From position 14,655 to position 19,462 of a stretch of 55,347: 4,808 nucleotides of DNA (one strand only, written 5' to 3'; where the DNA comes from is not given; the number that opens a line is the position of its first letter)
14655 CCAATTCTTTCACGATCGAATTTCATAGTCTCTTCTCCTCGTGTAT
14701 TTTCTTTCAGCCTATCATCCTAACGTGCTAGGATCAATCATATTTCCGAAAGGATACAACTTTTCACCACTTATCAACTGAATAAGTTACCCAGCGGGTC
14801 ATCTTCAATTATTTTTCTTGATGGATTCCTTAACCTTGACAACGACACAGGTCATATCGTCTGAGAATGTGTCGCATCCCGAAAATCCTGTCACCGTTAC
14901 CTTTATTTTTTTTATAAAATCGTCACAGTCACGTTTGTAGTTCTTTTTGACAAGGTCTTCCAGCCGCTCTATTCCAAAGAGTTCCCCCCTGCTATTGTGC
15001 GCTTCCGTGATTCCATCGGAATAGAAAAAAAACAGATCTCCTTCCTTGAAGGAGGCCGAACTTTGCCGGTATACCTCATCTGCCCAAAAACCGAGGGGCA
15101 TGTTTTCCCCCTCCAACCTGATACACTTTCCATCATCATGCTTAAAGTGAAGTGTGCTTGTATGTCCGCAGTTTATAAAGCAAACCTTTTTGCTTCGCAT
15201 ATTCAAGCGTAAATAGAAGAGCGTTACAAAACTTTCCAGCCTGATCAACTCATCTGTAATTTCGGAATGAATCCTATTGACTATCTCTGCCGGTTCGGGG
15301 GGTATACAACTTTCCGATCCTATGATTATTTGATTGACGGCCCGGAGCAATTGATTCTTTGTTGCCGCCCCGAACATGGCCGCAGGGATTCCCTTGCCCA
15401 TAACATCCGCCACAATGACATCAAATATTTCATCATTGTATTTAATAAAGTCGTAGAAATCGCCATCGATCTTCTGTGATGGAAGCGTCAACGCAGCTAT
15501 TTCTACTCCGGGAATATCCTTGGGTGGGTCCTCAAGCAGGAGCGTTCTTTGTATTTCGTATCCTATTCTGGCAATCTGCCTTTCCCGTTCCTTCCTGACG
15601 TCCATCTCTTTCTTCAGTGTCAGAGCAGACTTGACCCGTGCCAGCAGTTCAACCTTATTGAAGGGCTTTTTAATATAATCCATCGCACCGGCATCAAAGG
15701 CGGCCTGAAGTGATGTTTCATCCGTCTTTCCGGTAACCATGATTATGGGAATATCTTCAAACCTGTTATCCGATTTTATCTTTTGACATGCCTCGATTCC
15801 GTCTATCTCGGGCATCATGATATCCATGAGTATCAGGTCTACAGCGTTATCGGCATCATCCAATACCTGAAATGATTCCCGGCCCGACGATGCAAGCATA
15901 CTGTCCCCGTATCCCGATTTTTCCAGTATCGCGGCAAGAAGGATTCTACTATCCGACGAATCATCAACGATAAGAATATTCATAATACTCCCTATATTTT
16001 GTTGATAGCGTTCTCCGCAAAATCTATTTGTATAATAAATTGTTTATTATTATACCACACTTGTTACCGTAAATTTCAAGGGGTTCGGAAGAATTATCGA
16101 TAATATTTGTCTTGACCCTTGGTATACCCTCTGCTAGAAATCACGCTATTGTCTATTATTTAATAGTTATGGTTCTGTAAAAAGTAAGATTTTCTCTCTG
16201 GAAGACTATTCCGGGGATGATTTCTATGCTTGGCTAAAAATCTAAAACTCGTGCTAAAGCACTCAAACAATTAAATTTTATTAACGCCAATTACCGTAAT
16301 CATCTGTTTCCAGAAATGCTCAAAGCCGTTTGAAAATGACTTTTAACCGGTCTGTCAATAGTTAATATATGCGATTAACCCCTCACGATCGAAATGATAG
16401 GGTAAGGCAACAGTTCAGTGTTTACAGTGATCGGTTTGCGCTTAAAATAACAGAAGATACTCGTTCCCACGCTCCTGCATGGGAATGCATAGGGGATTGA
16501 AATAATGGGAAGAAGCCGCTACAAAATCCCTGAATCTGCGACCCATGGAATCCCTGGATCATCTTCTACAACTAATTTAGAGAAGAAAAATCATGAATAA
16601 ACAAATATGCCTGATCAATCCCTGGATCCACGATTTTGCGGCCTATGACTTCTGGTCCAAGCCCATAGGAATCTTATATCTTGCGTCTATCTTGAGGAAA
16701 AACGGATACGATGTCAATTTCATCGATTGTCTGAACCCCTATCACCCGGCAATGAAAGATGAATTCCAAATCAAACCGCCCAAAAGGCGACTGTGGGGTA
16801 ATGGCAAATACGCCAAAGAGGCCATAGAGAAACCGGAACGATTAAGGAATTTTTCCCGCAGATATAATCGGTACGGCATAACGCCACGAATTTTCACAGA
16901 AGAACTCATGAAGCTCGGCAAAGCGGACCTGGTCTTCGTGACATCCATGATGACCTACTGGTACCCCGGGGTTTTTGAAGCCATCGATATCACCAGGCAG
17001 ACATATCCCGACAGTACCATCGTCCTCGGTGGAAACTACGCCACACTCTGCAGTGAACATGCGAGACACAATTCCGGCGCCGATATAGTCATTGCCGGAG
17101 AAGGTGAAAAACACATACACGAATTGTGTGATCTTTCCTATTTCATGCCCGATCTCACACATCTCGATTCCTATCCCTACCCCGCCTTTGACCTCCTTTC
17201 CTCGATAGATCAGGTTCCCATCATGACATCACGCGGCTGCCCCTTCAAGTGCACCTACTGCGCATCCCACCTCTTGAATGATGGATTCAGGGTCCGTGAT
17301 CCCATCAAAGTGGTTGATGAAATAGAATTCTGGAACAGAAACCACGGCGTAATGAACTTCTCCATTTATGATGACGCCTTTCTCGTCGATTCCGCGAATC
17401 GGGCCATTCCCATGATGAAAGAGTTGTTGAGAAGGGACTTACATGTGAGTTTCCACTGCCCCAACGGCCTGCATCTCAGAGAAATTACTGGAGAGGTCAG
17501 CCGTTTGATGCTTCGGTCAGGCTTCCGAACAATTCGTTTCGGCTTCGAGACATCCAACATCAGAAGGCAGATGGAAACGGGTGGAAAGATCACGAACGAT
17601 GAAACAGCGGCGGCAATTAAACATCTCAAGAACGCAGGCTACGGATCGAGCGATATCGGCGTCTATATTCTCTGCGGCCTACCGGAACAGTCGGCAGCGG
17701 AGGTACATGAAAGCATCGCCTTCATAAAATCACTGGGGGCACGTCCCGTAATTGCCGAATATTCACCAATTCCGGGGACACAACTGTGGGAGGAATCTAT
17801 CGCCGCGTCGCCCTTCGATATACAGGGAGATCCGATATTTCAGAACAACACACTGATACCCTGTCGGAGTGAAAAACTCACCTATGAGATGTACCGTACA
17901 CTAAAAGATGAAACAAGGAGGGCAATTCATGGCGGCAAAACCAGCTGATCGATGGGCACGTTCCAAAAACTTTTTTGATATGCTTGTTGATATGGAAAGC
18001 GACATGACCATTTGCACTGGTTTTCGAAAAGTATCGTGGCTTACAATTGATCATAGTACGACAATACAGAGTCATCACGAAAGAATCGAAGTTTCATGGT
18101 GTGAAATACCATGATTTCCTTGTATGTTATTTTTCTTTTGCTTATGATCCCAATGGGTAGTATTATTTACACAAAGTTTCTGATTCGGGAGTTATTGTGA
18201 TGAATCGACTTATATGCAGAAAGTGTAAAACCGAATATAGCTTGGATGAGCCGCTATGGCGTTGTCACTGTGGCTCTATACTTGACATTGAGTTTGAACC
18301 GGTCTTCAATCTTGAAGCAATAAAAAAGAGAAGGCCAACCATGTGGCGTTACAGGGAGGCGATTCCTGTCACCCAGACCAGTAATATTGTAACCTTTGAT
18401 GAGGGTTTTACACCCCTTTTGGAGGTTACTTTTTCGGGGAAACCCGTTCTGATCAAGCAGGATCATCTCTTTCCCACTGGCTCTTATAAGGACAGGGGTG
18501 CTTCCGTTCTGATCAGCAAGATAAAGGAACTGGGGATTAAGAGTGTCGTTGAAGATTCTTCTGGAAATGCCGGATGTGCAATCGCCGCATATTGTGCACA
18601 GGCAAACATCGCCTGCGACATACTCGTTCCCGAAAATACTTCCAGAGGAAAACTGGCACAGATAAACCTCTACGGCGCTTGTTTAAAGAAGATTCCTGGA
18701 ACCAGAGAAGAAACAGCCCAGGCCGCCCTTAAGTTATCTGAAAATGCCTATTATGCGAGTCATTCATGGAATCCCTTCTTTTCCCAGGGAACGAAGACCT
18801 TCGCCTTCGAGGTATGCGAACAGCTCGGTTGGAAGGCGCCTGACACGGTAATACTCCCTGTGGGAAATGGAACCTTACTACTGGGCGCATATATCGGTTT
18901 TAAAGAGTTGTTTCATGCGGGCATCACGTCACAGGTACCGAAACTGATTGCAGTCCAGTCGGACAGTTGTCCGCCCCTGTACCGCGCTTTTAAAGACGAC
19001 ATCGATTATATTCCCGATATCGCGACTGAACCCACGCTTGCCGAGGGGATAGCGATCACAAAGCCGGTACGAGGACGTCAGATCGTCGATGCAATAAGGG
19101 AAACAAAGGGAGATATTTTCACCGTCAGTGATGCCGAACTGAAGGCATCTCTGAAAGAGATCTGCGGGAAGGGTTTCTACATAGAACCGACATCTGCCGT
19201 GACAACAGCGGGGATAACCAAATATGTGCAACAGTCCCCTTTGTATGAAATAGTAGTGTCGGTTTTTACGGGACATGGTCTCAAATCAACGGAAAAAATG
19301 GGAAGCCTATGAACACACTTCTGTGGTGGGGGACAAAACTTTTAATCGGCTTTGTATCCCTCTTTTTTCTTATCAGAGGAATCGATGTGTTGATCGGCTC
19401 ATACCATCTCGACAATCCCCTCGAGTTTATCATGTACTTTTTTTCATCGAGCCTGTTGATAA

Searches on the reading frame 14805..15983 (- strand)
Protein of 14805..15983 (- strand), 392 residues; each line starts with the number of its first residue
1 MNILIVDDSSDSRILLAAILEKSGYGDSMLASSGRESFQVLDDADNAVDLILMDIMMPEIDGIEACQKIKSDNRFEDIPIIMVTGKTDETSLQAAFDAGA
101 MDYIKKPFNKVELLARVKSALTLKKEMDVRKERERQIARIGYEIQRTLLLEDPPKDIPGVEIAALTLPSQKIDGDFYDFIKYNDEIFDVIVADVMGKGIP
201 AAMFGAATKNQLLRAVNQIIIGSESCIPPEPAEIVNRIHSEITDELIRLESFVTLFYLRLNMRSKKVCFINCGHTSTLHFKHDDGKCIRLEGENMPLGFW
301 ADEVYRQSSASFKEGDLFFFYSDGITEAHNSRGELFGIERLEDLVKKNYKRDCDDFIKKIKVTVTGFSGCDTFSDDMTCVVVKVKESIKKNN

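Call 3: search_protein_families(library=pfam, proteins=[window:14805-15983:-], max_evalue=0.01)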
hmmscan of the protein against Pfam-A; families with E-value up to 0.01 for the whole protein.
window:14805-15983:- (392 aa): 2 families
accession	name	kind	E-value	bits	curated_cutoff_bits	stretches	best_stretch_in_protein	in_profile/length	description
PF07228.17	SpoIIE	-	1.2e-38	133.5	25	1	189-384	7-191/192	Stage II sporulation protein E (SpoIIE)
PF00072.30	Response_reg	-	9.2e-30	103.5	30.2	1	3-118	1-111/111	Response regulator receiver domain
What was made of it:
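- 14805..15983 (-): Response-regulator receiver fused to a PP2C (SpoIIE) serine phosphatase. It is the likely phosphatase of the STAS protein. Here it lacks the C-terminal RsbW-type kinase domain found in relatives. Pfam Response_reg plus SpoIIE (call 3).
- On Partner-switching module (SypA/SypE, HsbA/HsbR type): PF00072 plus PF07228 at 14805-15983 (call 3).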

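Call 4: search_protein_families(library=ncbifam, proteins=[window:14805-15983:-], max_evalue=0.01)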
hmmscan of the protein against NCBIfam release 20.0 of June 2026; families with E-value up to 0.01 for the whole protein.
window:14805-15983:- (392 aa): 101 families (the best 25 are shown)
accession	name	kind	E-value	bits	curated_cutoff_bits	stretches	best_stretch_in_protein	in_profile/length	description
NF007135.0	PRK09581.1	equivalog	3.4e-31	108.5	474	1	2-144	4-143/457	PleD family two-component system response regulator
TIGR02154.1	PhoB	equivalog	7.4e-27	94.1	296.2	1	2-131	4-130/226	phosphate regulon transcriptional regulator PhoB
NF040689.1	MtrAB_MtrA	equivalog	1.4e-25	90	300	1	3-127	1-119/219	MtrAB system response regulator MtrA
NF053854.1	RespRegPhoBBctds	equivalog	1.6e-25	89.8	270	1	3-135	1-131/225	two-component system response regulator PhoB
NF045505.1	RR_RssB_Pseudo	equivalog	2e-23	83.1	700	1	2-327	7-340/394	two-component system response regulator RssB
NF033117.2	vanR_ACDEGLN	exception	3.2e-23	82.5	350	1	3-134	1-126/226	VanR-ABDEGLN family response regulator transcription factor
NF040534.1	resp_reg_YycF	equivalog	4.5e-23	81.7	340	1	2-134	2-128/231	response regulator YycF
NF007005.1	PRK09468.1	equivalog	5.1e-23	81.7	331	1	2-125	5-123/237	osmolarity response regulator transcription factor OmpR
NF045944.1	ResRegRpaBCyano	equivalog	1.9e-22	79.8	330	1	4-135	1-128/229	response regulator transcription factor RpaB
NF047654.1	DiguCycDgcRLepto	equivalog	3.9e-22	78.5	500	1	2-133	4-132/295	diguanylate cyclase DgcR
NF007982.1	PRK10710.1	equivalog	1e-21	77.6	380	1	2-128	9-129/235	envelope stress response regulator BaeR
NF033120.0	vanR_FM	exception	1.3e-21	77.3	460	1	2-140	5-135/231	vancomycin resistance response regulator transcription factor, VanR-F/VanR-M family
NF041733.1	resp_reg_CseB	equivalog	1.8e-21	76.5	350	1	2-134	2-128/228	two-component system response regulator CseB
NF051850.1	RespRegRprY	equivalog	9e-21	74.3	370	1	1-143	5-142/234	response regulator transcription factor RprY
NF008199.0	PRK10955.1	equivalog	9.2e-21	74.8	341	1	2-134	3-128/232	envelope stress response regulator transcription factor CpxR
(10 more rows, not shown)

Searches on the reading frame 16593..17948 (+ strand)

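Call 3: search_protein_families(library=pfam, proteins=[window:16593-17948:+], max_evalue=0.01)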
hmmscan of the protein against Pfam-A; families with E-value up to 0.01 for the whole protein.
window:16593-17948:+ (451 aa): 2 families
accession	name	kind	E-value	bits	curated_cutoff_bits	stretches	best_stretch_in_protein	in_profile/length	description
PF04055.27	Radical_SAM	-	1.1e-14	55.4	29.5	1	212-378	3-166/166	Radical SAM superfamily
PF02310.24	B12-binding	-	6.7e-13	49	32.1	1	109-175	50-117/121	B12 binding domain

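Call 4: search_protein_families(library=ncbifam, proteins=[window:16593-17948:+], max_evalue=0.01)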
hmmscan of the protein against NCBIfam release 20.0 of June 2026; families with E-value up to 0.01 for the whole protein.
window:16593-17948:+ (451 aa): 19 families
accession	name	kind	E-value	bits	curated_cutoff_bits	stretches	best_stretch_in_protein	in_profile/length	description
TIGR04072.2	rSAM_ladder_B12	equivalog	9.1e-24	83.9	360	2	208-393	181-360/443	lipid biosynthesis B12-binding/radical SAM protein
NF038361.1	rSAM_Sden_1168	equivalog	3.4e-22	78.7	575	1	208-405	283-476/560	Sden_1168 family B12-binding radical SAM P-methyltransferase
TIGR02026.1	BchE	equivalog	5.5e-21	75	481.35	2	209-350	196-337/497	magnesium-protoporphyrin IX monomethyl ester anaerobic oxidative cyclase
TIGR04385.1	B12_rSAM_cofa1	equivalog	4.8e-18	65.6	450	1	182-380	172-363/438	B12 lower ligand biosynthesis radical SAM protein BzaD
TIGR04013.1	B12_SAM_MJ_1487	hypoth_equivalog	9.2e-17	60.9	251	1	111-249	43-194/382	TIGR04013 family B12-binding domain/radical SAM domain-containing protein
TIGR04479.1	bcpD_PhpK_rSAM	subfamily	4.4e-16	58.3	600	1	206-380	240-408/504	PhpK family radical SAM P-methyltransferase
TIGR03471.1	HpnJ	equivalog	3.7e-14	52.5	577.6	1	208-405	198-390/472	hopanoid biosynthesis associated radical SAM protein HpnJ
NF050148.1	rSAM_ApyD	equivalog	2.8e-13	49.2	750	1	186-409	174-400/645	RiPP biosynthesis radical SAM protein ApyD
TIGR03975.1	rSAM_ocin_1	subfamily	8.7e-12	44.3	281.85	1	207-381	261-430/606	RiPP maturation radical SAM C-methyltransferase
TIGR04295.1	B12_rSAM_oligo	hypoth_equivalog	1.8e-10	40.1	400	1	208-287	201-274/422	TIGR04295 family B12-binding domain-containing radical SAM protein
TIGR04190.1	B12_SAM_Ta0216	equivalog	1.7e-09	36.8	500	1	208-381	220-394/554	TIGR04190 family B12-binding domain/radical SAM domain protein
NF040542.1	rSAM_RCCLKC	equivalog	4e-09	36.1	450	1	191-349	162-321/423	arsinothricin biosynthesis radical SAM protein ArsL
TIGR04367.1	HpnR_B12_rSAM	equivalog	7e-09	34.7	650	1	210-320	189-295/490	hopanoid C-3 methylase HpnR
NF045585.1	rSAM_slr0320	equivalog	2e-08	33.2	775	1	208-379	236-407/511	photosystem II high light acclimation radical SAM protein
NF033712.0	B12_rSAM_KedN5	subfamily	3e-08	32.4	700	1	101-180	53-132/624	KedN5 family methylcobalamin-dependent radical SAM C-methyltransferase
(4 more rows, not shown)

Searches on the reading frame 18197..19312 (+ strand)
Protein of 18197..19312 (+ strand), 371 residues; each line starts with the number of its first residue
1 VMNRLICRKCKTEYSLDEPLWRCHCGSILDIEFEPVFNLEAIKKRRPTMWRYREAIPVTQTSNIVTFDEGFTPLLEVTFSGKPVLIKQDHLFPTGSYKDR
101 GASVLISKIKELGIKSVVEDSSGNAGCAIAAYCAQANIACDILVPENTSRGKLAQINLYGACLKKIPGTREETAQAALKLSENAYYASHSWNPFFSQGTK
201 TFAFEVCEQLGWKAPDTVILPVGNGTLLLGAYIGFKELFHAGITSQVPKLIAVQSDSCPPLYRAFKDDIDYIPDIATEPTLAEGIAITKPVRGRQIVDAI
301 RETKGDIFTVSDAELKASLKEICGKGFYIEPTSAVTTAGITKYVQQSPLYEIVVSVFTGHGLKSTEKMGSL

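Call 8: search_protein_families(library=pfam, proteins=[window:18197-19312:+], max_evalue=0.001)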
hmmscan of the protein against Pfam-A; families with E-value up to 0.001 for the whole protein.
window:18197-19312:+ (371 aa): 1 family
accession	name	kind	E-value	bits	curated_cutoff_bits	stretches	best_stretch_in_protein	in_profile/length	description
PF00291.31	PALP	-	5.3e-68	230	35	1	66-359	2-295/295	Pyridoxal-phosphate dependent enzyme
